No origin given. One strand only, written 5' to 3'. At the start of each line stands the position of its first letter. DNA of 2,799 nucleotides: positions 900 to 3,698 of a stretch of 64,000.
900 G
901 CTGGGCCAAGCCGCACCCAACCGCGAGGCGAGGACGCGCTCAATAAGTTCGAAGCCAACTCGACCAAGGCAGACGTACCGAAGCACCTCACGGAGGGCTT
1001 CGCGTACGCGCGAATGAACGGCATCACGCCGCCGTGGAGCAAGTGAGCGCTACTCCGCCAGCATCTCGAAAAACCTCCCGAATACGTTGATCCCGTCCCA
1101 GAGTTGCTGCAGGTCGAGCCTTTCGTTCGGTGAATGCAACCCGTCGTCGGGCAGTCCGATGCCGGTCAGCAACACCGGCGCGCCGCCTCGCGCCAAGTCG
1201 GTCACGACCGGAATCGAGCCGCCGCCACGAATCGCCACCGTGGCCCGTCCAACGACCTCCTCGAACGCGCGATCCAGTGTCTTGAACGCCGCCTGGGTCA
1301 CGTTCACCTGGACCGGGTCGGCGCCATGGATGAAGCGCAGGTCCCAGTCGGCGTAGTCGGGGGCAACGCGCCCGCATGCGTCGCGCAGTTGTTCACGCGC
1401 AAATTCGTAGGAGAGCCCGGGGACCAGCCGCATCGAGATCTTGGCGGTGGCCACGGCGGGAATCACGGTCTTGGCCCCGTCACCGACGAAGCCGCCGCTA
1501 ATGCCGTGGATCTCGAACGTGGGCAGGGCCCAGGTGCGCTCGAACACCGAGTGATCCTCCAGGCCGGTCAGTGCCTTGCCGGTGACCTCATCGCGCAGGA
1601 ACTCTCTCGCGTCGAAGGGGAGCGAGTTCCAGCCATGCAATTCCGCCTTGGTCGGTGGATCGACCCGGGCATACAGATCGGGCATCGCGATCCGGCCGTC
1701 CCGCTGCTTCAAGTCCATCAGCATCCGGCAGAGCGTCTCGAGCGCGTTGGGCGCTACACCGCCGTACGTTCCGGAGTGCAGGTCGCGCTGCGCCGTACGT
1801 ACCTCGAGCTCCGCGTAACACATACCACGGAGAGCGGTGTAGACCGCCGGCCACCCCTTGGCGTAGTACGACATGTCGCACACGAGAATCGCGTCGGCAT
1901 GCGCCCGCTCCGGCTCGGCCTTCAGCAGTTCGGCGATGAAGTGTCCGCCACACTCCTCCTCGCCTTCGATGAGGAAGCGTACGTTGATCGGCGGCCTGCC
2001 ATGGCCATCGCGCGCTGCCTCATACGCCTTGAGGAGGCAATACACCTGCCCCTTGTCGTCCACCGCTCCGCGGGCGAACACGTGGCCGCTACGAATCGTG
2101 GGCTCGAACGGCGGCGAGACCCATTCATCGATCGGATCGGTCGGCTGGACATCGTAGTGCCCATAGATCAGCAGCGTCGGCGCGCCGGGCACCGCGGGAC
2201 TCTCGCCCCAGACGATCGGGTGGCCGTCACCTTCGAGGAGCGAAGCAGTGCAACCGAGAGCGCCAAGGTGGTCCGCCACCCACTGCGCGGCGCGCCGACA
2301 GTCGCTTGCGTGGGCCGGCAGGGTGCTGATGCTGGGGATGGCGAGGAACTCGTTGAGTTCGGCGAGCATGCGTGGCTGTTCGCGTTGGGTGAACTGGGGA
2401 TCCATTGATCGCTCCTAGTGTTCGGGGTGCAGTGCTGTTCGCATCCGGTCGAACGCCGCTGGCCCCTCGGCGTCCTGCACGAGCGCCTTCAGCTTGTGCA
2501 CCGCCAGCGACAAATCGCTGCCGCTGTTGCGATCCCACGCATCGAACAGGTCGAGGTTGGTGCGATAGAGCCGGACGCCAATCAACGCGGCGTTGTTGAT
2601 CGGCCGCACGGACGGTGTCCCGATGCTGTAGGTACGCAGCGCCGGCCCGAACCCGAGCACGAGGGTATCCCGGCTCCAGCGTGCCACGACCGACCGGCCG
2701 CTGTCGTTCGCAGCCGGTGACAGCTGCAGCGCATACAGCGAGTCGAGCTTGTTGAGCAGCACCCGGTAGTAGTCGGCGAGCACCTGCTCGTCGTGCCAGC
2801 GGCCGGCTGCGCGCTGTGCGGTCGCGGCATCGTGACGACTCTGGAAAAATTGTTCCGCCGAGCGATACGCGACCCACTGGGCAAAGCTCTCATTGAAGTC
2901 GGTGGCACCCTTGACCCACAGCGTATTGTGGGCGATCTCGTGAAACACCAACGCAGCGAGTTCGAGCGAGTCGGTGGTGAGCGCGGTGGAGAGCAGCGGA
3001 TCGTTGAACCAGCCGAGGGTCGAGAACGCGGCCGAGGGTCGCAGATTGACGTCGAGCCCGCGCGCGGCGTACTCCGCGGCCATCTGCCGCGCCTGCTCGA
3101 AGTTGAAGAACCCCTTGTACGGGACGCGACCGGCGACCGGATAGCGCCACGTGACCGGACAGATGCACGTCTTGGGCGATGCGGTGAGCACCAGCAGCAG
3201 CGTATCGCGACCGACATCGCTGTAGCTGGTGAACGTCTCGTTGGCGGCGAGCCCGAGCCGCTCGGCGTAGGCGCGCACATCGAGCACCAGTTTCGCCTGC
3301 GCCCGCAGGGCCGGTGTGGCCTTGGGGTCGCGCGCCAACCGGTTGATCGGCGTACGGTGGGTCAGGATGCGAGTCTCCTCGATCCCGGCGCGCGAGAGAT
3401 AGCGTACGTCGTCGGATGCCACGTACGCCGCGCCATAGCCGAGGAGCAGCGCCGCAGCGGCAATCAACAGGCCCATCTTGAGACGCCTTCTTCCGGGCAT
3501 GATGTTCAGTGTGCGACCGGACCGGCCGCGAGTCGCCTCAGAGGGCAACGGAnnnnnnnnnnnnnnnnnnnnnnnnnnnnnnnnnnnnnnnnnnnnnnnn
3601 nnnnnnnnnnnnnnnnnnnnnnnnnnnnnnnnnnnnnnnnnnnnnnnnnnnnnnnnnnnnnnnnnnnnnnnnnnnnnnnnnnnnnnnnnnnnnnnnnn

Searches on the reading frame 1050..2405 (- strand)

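Call 56: search_protein_families(library=pfam, proteins=[window:1050-2405:-], max_evalue=0.00001)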
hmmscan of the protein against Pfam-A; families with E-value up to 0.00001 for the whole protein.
window:1050-2405:- (451 aa): 2 families
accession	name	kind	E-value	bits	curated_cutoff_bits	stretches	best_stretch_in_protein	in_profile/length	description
PF01546.33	Peptidase_M20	-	1.9e-31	110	24.6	1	79-446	1-204/206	Peptidase family M20/M25/M40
PF07687.19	M20_dimer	-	6.8e-18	65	21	1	191-351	2-106/107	Peptidase dimerisation domain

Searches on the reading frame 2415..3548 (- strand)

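Call 56: search_protein_families(library=pfam, proteins=[window:2415-3548:-], max_evalue=0.00001)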
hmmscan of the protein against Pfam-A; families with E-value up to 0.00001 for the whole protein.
window:2415-3548:- (377 aa): 1 family
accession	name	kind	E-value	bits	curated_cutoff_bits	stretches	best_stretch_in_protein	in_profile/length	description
PF10023.15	Aminopep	-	1e-70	239.1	25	1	50-358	2-312/322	Putative aminopeptidase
